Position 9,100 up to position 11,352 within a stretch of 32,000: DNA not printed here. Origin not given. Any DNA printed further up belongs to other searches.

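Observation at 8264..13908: Five-gene operon pairing a condensing enzyme with three different diiron oxygenase families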

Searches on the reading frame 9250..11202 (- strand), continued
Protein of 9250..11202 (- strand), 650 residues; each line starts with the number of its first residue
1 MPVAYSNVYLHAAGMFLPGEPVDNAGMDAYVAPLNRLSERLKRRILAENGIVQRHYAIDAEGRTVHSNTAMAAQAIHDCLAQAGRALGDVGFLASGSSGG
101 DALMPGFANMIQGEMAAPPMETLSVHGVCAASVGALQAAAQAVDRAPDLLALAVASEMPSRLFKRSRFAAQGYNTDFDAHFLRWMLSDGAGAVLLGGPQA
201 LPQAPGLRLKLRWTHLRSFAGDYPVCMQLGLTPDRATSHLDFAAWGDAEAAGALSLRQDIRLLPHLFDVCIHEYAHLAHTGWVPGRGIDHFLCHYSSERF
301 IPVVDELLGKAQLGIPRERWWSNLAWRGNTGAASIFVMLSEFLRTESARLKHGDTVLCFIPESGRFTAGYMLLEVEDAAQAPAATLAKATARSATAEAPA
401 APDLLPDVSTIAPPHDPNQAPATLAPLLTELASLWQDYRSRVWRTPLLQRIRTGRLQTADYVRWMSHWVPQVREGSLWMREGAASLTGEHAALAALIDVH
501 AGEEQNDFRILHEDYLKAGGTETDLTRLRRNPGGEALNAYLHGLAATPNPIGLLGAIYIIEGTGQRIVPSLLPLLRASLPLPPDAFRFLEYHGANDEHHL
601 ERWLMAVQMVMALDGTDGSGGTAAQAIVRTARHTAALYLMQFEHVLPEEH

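Call 68: find_homologous_proteins(query=P0257, max_evalue=1e-20)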
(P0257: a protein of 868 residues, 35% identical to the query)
Query P0257 (868 aa): 1797 proteins with E <= 1e-20 among 8000 candidates; the best 120 are listed.
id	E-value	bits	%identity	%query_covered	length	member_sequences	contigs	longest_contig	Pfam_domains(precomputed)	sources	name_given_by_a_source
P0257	0.0e+0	1966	100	100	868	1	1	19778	PF08541.17,PF22523.2,PF14518.12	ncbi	ncbi:MAG: 3-oxoacyl-[acyl-carrier-protein] synthase III C-terminal domain-containing protein [Polyan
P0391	2.1e-220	752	54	76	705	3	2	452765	PF00109.33,PF00108.30,PF08541.17,PF14518.12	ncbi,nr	ncbi:MAG: 3-oxoacyl-[acyl-carrier-protein] synthase III C-terminal domain-containing protein [Polyan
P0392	3.0e-216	739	52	76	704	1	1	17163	PF00109.33,PF00108.30,PF08541.17,PF14518.12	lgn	-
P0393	1.7e-204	700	51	76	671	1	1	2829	PF00109.33,PF00108.30,PF08541.17,PF14518.12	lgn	-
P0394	4.1e-203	695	50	76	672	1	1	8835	PF00109.33,PF00108.30,PF08541.17,PF14518.12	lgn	-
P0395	5.0e-202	692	50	76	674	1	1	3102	PF00109.33,PF00108.30,PF08541.17,PF14518.12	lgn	-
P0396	1.1e-199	684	50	76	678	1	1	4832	PF00108.30,PF08541.17,PF14518.12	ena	-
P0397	1.7e-199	683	50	76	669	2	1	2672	PF00109.33,PF00108.30,PF08541.17,PF14518.12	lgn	-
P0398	6.8e-199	681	50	76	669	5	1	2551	PF00108.30,PF08541.17,PF14518.12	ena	-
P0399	1.1e-198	681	50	76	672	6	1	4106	PF00108.30,PF08541.17,PF14518.12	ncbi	-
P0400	1.2e-198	681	50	76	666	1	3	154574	PF00109.33,PF00108.30,PF08541.17,PF14518.12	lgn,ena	-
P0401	1.5e-198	680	50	76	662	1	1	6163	PF00109.33,PF00108.30,PF08541.17,PF14518.12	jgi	jgi:3-oxoacyl-[acyl-carrier-protein] synthase-3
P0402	1.6e-198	680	49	76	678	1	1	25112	PF00109.33,PF00108.30,PF08541.17,PF14518.12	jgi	jgi:3-oxoacyl-[acyl-carrier-protein] synthase-3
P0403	2.2e-198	680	51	76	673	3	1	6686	PF00108.30,PF08541.17,PF14518.12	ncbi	ncbi:MAG: beta-ketoacyl-ACP synthase III [Gammaproteobacteria bacterium]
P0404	3.6e-198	679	50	76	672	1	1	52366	PF08541.17,PF14518.12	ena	-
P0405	7.8e-198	678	50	76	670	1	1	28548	PF00109.33,PF00108.30,PF08541.17,PF14518.12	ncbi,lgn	-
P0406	1.5e-197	677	50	76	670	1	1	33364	PF00109.33,PF00108.30,PF08541.17,PF14518.12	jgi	jgi:3-oxoacyl-[acyl-carrier-protein] synthase-3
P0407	2.2e-197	676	50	76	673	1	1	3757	PF00108.30,PF08541.17,PF14518.12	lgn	-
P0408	2.5e-197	676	51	76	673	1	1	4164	PF00108.30,PF08541.17,PF14518.12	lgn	-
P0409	4.8e-197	675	49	76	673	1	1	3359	PF08541.17,PF14518.12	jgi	-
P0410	6.1e-197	675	50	76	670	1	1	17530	PF00108.30,PF08541.17,PF14518.12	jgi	jgi:3-oxoacyl-[acyl-carrier-protein] synthase III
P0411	6.6e-197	675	50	76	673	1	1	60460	PF00108.30,PF08541.17,PF14518.12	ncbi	-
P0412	1.1e-196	674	49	76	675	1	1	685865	PF00108.30,PF08541.17,PF14518.12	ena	-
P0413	1.2e-196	674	50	76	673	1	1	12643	PF00108.30,PF08541.17,PF14518.12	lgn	-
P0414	2.3e-196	673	50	76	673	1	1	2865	PF00108.30,PF08541.17,PF14518.12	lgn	-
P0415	2.9e-196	673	50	76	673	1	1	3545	PF00108.30,PF08541.17,PF14518.12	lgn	-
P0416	3.0e-196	673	50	76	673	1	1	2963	PF00108.30,PF08541.17,PF14518.12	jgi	-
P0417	3.1e-196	673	50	76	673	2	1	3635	PF00108.30,PF08541.17,PF14518.12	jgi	-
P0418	3.2e-196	672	49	76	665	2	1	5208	PF00109.33,PF00108.30,PF08541.17,PF14518.12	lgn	-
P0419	6.1e-196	672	50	76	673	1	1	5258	PF00108.30,PF08541.17,PF14518.12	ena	-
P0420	1.0e-195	671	50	76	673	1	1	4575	PF00108.30,PF08541.17,PF14518.12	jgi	-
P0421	1.2e-195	671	50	76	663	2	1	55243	PF08541.17,PF14518.12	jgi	jgi:3-oxoacyl-[acyl-carrier-protein] synthase-3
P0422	1.9e-195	670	50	76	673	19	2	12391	PF00108.30,PF08541.17,PF14518.12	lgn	-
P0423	2.0e-195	670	50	76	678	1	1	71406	PF00108.30,PF08541.17,PF14518.12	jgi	jgi:3-oxoacyl-[acyl-carrier-protein] synthase-3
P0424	2.5e-195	670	50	76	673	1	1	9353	PF00108.30,PF08541.17,PF14518.12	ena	-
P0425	3.4e-195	669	50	76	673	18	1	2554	PF00108.30,PF08541.17,PF14518.12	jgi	jgi:3-oxoacyl-[acyl-carrier-protein] synthase III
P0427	4.9e-195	669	50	76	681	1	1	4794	PF00108.30,PF08541.17,PF14518.12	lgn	-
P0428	7.9e-195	668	50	76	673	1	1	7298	PF00108.30,PF08541.17,PF14518.12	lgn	-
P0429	8.5e-195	668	50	76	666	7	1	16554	PF00108.30,PF08541.17,PF14518.12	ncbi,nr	ncbi:MAG: iron-containing redox enzyme family protein [Gammaproteobacteria bacterium]|nr:iron-contai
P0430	9.8e-195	668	50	76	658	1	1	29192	PF00108.30,PF08541.17,PF14518.12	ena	-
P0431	1.1e-194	667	49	76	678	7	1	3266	PF00108.30,PF08541.17,PF14518.12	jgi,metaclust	metaclust:\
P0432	1.5e-194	667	50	76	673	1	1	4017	PF00108.30,PF08541.17,PF14518.12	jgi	-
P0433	1.9e-194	667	50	76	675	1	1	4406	PF08541.17,PF14518.12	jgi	jgi:3-oxoacyl-[acyl-carrier-protein] synthase-3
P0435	4.9e-194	665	49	76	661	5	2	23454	PF00108.30,PF08541.17,PF14518.12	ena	-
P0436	5.2e-194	665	49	76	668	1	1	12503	PF00108.30,PF08541.17,PF14518.12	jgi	jgi:3-oxoacyl-[acyl-carrier-protein] synthase-3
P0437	1.7e-193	663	49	76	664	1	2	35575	PF00109.33,PF00108.30,PF08541.17,PF14518.12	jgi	jgi:3-oxoacyl-[acyl-carrier-protein] synthase III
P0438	1.9e-193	663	49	76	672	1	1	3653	PF08541.17,PF14518.12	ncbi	ncbi:MAG: 3-oxoacyl-[acyl-carrier-protein] synthase III C-terminal domain-containing protein, partia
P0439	1.9e-193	663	49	76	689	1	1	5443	PF08541.17,PF14518.12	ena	-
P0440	2.4e-193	663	49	76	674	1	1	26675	PF00108.30,PF08541.17,PF14518.12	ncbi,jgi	jgi:3-oxoacyl-[acyl-carrier-protein] synthase-3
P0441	6.9e-193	661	51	76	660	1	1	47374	PF08541.17,PF14518.12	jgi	jgi:3-oxoacyl-[acyl-carrier-protein] synthase-3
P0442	5.6e-192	658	49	76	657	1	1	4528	PF00108.30,PF08541.17,PF14518.12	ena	-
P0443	5.8e-192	658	49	76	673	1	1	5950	PF08541.17,PF14518.12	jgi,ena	-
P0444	7.2e-192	658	49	76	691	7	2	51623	PF00108.30,PF08541.17,PF14518.12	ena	-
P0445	1.1e-191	658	50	76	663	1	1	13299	PF08541.17,PF14518.12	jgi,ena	-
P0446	1.1e-191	657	49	76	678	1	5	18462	PF00108.30,PF08541.17,PF14518.12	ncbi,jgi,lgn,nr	ncbi:MAG: 3-oxoacyl-ACP synthase [Deltaproteobacteria bacterium]|nr:3-oxoacyl-ACP synthase [Deltapro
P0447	2.7e-191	656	48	76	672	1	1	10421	PF00109.33,PF00108.30,PF08541.17,PF14518.12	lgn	-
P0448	3.9e-191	656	49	76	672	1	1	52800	PF08541.17,PF14518.12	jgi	-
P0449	4.0e-191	656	49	76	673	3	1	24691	PF08541.17,PF14518.12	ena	-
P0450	3.9e-190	652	48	76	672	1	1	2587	PF00108.30,PF08541.17,PF14518.12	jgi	jgi:3-oxoacyl-[acyl-carrier-protein] synthase-3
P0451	4.0e-190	652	49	76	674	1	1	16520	PF08545.17,PF08541.17,PF14518.12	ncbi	-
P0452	7.4e-190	651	49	76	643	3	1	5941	PF08541.17,PF14518.12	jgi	jgi:3-oxoacyl-[acyl-carrier-protein] synthase-3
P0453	1.3e-189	651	49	76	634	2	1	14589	PF08541.17,PF14518.12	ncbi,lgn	-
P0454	2.2e-189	650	49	76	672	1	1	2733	PF00108.30,PF08541.17,PF14518.12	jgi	-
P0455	2.3e-189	650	48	76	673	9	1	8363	PF00108.30,PF08541.17,PF14518.12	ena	-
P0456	2.7e-189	650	50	76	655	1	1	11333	PF00109.33,PF00108.30,PF08541.17,PF14518.12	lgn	-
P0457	3.0e-189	649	49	76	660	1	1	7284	PF00108.30,PF08541.17,PF14518.12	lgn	-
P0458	6.7e-189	648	49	76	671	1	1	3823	PF08541.17,PF14518.12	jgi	jgi:3-oxoacyl-[acyl-carrier-protein] synthase III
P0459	7.6e-189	648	49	76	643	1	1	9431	PF08541.17,PF14518.12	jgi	jgi:3-oxoacyl-[acyl-carrier-protein] synthase III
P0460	8.3e-189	648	48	76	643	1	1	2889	PF08541.17,PF14518.12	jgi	jgi:3-oxoacyl-[acyl-carrier-protein] synthase III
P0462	1.8e-188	647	48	76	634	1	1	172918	PF00108.30,PF08541.17,PF14518.12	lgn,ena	-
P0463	3.2e-188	646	48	76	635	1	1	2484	PF00108.30,PF08541.17,PF14518.12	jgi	jgi:3-oxoacyl-[acyl-carrier-protein] synthase-3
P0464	3.4e-188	646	49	76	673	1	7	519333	PF00109.33,PF00108.30,PF08541.17,PF14518.12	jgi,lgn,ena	-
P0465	7.7e-188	645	48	76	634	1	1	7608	PF08541.17,PF14518.12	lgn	-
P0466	1.5e-187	644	48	76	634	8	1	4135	PF00108.30,PF08541.17,PF14518.12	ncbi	-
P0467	6.4e-187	642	49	76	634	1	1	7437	PF00108.30,PF08541.17,PF14518.12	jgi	jgi:3-oxoacyl-[acyl-carrier-protein] synthase-3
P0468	2.7e-186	640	48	76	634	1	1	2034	PF00108.30,PF08541.17,PF14518.12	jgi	jgi:3-oxoacyl-[acyl-carrier-protein] synthase-3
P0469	5.5e-186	639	48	76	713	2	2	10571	PF08541.17,PF14518.12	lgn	-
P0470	1.4e-185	637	49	76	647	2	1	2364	PF00109.33,PF00108.30,PF08541.17,PF14518.12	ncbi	-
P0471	3.1e-185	636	48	76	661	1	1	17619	PF00108.30,PF08541.17,PF14518.12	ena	-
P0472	3.6e-185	636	48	76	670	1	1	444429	PF00108.30,PF08541.17,PF14518.12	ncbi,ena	-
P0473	5.5e-185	635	48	76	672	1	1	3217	PF00108.30,PF08541.17,PF14518.12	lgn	-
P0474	6.0e-185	635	48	76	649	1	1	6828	PF00108.30,PF08541.17,PF14518.12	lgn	-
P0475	9.2e-185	635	48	76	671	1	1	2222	PF00108.30,PF08541.17,PF14518.12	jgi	jgi:3-oxoacyl-[acyl-carrier-protein] synthase III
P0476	2.3e-184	633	50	76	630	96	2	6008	PF00108.30,PF08541.17,PF14518.12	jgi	jgi:3-oxoacyl-[acyl-carrier-protein] synthase III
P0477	2.4e-184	633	48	76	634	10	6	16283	PF00108.30,PF08541.17,PF14518.12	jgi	jgi:3-oxoacyl-[acyl-carrier-protein] synthase-3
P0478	4.5e-184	632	48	76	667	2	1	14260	PF00109.33,PF00108.30,PF08541.17,PF14518.12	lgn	-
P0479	1.1e-183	631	47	76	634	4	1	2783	PF08541.17,PF14518.12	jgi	jgi:3-oxoacyl-[acyl-carrier-protein] synthase-3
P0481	1.6e-183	630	48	76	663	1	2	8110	PF00108.30,PF08541.17,PF14518.12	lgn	-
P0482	3.0e-183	630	48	76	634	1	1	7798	PF00108.30,PF08541.17,PF14518.12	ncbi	-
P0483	7.9e-183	628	49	76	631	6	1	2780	PF00108.30,PF08541.17,PF14518.12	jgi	-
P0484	1.4e-182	627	48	76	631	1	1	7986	PF00108.30,PF08541.17,PF14518.12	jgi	jgi:3-oxoacyl-[acyl-carrier-protein] synthase-3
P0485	1.8e-182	627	48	76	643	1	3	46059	PF00109.33,PF00108.30,PF08541.17,PF14518.12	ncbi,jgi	jgi:3-oxoacyl-[acyl-carrier-protein] synthase-3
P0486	3.2e-182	626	48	76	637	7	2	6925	PF00109.33,PF00108.30,PF08541.17,PF14518.12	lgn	-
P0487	3.4e-182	626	49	76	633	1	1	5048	PF00108.30,PF08541.17,PF14518.12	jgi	jgi:3-oxoacyl-[acyl-carrier-protein] synthase III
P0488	3.6e-182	626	48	76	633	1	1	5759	PF00108.30,PF08541.17,PF14518.12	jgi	jgi:3-oxoacyl-[acyl-carrier-protein] synthase-3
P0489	8.8e-182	625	47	76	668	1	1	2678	PF00108.30,PF08541.17,PF14518.12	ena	-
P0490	9.2e-182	625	48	76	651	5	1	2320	PF00108.30,PF08541.17,PF14518.12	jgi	jgi:3-oxoacyl-[acyl-carrier-protein] synthase III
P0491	3.4e-181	623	47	76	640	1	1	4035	PF08541.17,PF14518.12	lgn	-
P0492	4.1e-181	623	48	76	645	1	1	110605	PF00108.30,PF08541.17,PF14518.12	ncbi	-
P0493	5.7e-181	622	48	76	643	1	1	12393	PF00108.30,PF08541.17,PF14518.12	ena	-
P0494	6.4e-181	622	48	76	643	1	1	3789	PF00108.30,PF08541.17,PF14518.12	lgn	-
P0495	7.9e-181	622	47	76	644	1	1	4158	PF08541.17,PF14518.12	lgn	-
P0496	1.4e-180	621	47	76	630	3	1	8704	PF00109.33,PF00108.30,PF08541.17,PF14518.12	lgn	-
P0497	1.4e-180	621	47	76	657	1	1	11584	PF08541.17,PF14518.12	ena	-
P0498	1.5e-180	621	48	76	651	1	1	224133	PF00108.30,PF08541.17,PF14518.12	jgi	-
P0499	2.4e-180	620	49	76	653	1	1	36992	PF08545.17,PF08541.17,PF14518.12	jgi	jgi:3-oxoacyl-[acyl-carrier-protein] synthase-3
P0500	4.7e-180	619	46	76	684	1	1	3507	PF00109.33,PF00108.30,PF08541.17,PF14518.12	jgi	jgi:3-oxoacyl-[acyl-carrier-protein] synthase-3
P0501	5.8e-180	619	47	76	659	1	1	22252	PF00109.33,PF00108.30,PF08541.17,PF14518.12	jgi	jgi:3-oxoacyl-[acyl-carrier-protein] synthase-3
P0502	1.6e-179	617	47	76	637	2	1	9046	PF00108.30,PF08541.17,PF14518.12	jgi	jgi:3-oxoacyl-[acyl-carrier-protein] synthase-3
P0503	3.7e-179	616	50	76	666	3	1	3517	PF00108.30,PF08541.17,PF14518.12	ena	-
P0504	3.8e-179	616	48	76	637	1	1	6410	PF00108.30,PF08541.17,PF14518.12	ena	-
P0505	6.1e-179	615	49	76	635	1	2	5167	PF00108.30,PF08541.17,PF14518.12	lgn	-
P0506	9.4e-179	615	47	76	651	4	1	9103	PF00108.30,PF08541.17,PF14518.12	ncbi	-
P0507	1.5e-178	614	49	76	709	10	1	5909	PF00108.30,PF08541.17,PF14518.12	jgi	jgi:3-oxoacyl-[acyl-carrier-protein] synthase-3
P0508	1.7e-178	614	47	76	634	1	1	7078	PF00108.30,PF08541.17,PF14518.12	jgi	jgi:3-oxoacyl-[acyl-carrier-protein] synthase III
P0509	6.5e-178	612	49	76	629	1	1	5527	PF00108.30,PF08541.17,PF14518.12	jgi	jgi:3-oxoacyl-[acyl-carrier-protein] synthase-3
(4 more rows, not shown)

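Call 69: find_encoding_contigs(protein=P0257, flank=8000, max_places=1)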
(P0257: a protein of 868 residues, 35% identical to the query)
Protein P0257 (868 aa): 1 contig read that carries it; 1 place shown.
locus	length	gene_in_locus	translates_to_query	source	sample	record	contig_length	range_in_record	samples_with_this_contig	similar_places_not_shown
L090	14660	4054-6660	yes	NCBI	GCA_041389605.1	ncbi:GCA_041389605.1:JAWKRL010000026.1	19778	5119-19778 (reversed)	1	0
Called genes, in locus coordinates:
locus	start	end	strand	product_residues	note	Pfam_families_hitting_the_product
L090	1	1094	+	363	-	?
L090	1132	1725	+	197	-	PF00034:Cytochrom_C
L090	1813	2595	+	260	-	PF10118:Metal_hydrol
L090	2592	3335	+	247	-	PF00668:Condensation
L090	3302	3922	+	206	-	PF16911:PapA_C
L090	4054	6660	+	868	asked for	PF08541:ACP_syn_III_C, PF14518:Haem_oxygenas_2 (weak), PF22523:DUF6999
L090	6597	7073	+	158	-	PF22523:DUF6999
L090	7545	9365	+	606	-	PF03176:MMPL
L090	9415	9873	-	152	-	PF00034:Cytochrom_C, PF13442:Cytochrome_CBB3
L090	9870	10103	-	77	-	-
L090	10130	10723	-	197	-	PF00510:COX3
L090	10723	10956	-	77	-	-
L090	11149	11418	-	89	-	PF00510:COX3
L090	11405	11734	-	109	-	-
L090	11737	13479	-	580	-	PF00115:COX1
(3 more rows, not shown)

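Call 70: find_encoding_contigs(protein=P0391, flank=8000, max_places=1)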
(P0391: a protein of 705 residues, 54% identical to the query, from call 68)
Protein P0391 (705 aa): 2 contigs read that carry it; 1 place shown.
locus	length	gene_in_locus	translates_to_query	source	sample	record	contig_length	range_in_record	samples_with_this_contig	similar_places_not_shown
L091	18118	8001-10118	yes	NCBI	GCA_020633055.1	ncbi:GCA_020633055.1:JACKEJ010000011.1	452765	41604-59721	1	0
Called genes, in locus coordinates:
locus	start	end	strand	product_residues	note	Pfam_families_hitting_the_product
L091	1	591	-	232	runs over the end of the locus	PF00440:TetR_N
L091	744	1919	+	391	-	PF02771:Acyl-CoA_dh_N, PF02770:Acyl-CoA_dh_M, PF00441:Acyl-CoA_dh_1, PF22924:ACOX_C_alpha1 (weak), PF08028:Acyl-CoA_dh_2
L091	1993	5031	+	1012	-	PF00106:adh_short, PF08659:KR, PF13561:adh_short_C2, PF22622:MFE-2_hydrat-2_N, PF01575:MaoC_dehydratas, PF14864:Alkyl_sulf_C (faint), PF02036:SCP2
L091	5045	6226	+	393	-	PF00108:Thiolase_N, PF02803:Thiolase_C, PF22691:Thiolase_C_1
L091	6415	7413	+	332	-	PF13646:HEAT_2 (faint)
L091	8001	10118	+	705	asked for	PF00108:Thiolase_N (weak), PF00109:ketoacyl-synt, PF08541:ACP_syn_III_C, PF14518:Haem_oxygenas_2 (weak)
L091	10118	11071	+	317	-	PF22523:DUF6999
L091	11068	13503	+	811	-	PF03176:MMPL, PF12349:Sterol-sensing, PF03176:MMPL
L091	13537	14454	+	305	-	PF07044:DUF1329 (weak), PF17131:TP_0789-like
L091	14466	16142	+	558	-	-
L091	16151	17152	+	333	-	PF00487:FA_desaturase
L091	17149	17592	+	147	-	-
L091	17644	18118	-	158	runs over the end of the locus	-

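Call 71: find_encoding_contigs(protein=P0412, flank=8000, max_places=1)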
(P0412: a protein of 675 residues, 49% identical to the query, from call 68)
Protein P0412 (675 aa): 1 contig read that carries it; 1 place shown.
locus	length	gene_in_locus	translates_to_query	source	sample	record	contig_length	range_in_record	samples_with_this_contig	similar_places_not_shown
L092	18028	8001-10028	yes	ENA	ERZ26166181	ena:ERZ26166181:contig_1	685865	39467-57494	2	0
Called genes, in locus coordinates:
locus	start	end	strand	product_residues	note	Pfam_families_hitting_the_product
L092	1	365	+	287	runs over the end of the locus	PF05721:PhyH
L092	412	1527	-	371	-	PF02746:MR_MLE_N, PF13378:MR_MLE_C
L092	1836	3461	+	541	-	PF00355:Rieske, PF01645:Glu_synthase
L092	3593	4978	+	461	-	PF05598:DUF772, PF13751:DDE_Tnp_1_6 (weak)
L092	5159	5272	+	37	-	-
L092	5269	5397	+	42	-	-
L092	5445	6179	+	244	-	PF02633:Creatininase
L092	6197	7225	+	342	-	PF01408:GFO_IDH_MocA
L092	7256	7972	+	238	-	PF00583:Acetyltransf_1, PF12746:GNAT_acetyltran, PF08445:FR47 (weak)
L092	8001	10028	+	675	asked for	PF00108:Thiolase_N (weak), PF08541:ACP_syn_III_C, PF14518:Haem_oxygenas_2 (weak)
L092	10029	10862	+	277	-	PF22523:DUF6999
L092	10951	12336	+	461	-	PF05598:DUF772, PF13751:DDE_Tnp_1_6 (weak)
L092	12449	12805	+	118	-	-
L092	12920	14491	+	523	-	PF00743:FMO-like, PF07992:Pyr_redox_2 (weak), PF13434:Lys_Orn_oxgnase (faint), PF13454:NAD_binding_9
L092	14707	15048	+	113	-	PF03795:YCII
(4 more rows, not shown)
